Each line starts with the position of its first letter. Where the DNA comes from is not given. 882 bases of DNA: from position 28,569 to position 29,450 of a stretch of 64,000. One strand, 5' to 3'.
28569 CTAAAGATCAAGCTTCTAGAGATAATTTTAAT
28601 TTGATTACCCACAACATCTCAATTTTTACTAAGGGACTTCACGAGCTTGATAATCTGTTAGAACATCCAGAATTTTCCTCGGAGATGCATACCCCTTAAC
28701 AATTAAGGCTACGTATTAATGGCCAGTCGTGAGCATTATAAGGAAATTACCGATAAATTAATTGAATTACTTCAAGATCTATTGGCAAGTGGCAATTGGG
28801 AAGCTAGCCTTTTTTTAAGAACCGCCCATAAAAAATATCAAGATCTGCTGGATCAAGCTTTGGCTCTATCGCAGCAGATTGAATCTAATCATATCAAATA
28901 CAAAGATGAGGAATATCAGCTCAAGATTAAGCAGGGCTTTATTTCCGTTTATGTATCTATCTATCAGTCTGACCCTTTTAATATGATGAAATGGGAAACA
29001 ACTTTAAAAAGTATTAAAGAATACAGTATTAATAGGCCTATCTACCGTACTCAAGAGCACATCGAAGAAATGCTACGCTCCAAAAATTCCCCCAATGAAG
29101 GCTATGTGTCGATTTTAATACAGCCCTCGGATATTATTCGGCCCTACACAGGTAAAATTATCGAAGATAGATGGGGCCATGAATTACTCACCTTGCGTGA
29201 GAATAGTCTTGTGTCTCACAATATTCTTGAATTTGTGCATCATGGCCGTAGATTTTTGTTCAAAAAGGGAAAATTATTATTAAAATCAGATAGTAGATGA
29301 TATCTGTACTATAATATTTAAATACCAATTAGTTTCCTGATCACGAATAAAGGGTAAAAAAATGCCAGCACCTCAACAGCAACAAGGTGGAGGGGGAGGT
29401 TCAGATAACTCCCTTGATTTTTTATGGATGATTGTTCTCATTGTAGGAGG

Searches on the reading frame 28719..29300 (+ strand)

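Call 51: search_protein_families(library=ncbifam, proteins=[window:28719-29300:+], max_evalue=1e-8)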
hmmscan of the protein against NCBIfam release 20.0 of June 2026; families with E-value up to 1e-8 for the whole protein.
window:28719-29300:+ (193 aa): 1 family
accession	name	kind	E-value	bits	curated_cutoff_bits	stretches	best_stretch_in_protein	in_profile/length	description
TIGR02527.1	dot_icm_IcmQ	equivalog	4.3e-35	121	99.1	1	15-187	3-177/179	Dot/Icm secretion system protein IcmQ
